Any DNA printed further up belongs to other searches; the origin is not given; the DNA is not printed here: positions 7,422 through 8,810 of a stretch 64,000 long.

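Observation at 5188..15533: Candidate carrier-protein-centred ligase / PLP / peptidase locus with AAA+-vWA and J-domain partners (possible undescribed system)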

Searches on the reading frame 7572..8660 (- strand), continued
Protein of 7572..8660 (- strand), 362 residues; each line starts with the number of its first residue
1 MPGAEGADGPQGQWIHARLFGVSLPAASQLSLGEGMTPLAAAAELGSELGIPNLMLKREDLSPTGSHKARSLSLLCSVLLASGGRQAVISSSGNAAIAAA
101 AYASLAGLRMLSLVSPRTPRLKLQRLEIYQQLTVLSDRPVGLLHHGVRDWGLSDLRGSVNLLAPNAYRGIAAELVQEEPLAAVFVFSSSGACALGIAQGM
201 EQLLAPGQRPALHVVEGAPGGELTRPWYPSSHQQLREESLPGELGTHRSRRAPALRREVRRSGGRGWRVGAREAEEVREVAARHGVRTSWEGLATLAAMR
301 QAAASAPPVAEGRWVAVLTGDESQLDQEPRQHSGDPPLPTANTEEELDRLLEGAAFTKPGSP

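Call 74: search_solved_structures(query=A3, max_evalue=0.00001, show_alignments=3)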
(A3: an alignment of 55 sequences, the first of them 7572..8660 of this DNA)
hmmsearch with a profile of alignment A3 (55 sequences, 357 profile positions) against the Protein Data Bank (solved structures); distinct sequences matched with E-value up to 0.00001: 126 (the best 60 are shown).
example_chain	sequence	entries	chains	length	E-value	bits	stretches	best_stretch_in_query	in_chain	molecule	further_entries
6cgq_A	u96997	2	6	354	3.1e-35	124.9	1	21-329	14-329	Threonine synthase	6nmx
2zsj_A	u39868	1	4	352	5.2e-32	114.3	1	25-325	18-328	Threonine synthase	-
2d1f_A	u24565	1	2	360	1.5e-28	102.9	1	29-325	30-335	Threonine synthase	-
1uim_A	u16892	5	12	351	8e-28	100.5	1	28-330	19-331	Threonine Synthase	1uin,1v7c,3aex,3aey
8y1j_A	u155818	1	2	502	2.5e-21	79.1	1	37-324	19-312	L-threonine dehydratase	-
4h27_A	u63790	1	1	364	5.5e-20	74.7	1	37-301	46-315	L-serine dehydratase/L-threonine deaminase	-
43cq_A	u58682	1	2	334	8.5e-20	74.1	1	37-321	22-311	L-threonine dehydratase biosynthetic IlvA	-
2rkb_A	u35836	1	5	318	9.9e-20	73.9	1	38-320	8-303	Serine dehydratase-like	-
8zkv_A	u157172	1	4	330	1.4e-19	73.3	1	37-319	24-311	L-threonine dehydratase biosynthetic IlvA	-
1pwe_A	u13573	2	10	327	3.6e-19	72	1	37-299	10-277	L-serine dehydratase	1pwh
1tdj_A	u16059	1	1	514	5.6e-19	71.4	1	37-323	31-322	BIOSYNTHETIC THREONINE DEAMINASE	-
9d2q_A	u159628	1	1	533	6.1e-19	71.3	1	37-323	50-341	L-threonine dehydratase biosynthetic IlvA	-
1p5j_A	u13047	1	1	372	3.9e-18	68.7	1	37-226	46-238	L-serine dehydratase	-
5ybw_A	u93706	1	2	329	3.4e-17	65.6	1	53-200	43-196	Aspartate racemase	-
3iau_A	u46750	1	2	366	5.1e-16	61.7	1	38-232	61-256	Threonine deaminase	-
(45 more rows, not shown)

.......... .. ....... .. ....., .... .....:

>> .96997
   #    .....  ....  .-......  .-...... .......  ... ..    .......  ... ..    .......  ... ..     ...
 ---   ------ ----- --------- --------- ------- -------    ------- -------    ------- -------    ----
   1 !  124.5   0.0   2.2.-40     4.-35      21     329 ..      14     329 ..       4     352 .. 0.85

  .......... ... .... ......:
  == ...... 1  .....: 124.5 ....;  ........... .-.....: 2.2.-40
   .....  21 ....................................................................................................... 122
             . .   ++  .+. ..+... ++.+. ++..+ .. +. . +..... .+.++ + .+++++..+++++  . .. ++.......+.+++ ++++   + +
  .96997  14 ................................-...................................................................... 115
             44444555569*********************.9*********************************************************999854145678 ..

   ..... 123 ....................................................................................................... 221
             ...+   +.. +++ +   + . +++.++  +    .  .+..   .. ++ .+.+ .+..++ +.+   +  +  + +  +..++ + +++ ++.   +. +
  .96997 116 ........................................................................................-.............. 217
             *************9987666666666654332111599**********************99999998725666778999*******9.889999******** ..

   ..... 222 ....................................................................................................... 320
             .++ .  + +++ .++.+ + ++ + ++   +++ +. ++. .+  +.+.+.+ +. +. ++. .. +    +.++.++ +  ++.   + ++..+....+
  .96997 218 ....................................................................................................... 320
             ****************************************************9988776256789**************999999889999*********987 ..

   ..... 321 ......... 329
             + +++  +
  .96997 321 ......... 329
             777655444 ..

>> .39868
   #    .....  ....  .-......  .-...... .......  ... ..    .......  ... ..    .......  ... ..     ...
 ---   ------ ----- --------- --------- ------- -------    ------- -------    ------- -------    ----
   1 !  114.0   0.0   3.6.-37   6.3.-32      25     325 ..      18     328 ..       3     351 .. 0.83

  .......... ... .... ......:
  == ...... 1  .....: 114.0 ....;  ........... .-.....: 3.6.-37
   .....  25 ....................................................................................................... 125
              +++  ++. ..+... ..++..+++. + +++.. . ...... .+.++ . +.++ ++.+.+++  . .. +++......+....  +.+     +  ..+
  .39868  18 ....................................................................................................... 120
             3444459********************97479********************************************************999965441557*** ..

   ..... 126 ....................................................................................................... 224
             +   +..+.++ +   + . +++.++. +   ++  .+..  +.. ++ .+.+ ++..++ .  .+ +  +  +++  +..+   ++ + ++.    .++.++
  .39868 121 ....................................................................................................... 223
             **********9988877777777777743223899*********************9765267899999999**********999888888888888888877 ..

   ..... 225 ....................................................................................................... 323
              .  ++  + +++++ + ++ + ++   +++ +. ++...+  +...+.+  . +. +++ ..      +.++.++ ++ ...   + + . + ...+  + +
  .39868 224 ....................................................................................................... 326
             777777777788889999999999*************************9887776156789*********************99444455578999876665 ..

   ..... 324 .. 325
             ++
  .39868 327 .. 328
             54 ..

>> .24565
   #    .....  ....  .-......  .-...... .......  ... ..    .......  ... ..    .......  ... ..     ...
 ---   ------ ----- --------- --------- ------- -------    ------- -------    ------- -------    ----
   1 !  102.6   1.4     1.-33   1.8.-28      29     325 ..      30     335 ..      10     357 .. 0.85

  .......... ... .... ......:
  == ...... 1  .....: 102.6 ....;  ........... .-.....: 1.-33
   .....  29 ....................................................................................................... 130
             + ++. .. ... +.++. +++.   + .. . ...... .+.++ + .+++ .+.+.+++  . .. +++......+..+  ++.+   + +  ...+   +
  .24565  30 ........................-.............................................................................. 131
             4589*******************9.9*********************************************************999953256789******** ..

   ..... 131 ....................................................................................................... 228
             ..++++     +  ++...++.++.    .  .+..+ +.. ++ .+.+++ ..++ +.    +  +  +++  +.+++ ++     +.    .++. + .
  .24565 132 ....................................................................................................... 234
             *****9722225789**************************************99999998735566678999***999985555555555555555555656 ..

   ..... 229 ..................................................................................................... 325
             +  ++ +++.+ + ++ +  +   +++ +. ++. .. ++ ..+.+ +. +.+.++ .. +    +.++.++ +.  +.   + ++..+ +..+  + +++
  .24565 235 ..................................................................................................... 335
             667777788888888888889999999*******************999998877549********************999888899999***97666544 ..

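Call 89: search_protein_families(library=padloc, proteins=[window:7572-8660:-], max_evalue=0.001)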
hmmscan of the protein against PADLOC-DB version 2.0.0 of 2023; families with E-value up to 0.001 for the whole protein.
window:7572-8660:- (362 aa): 0 families
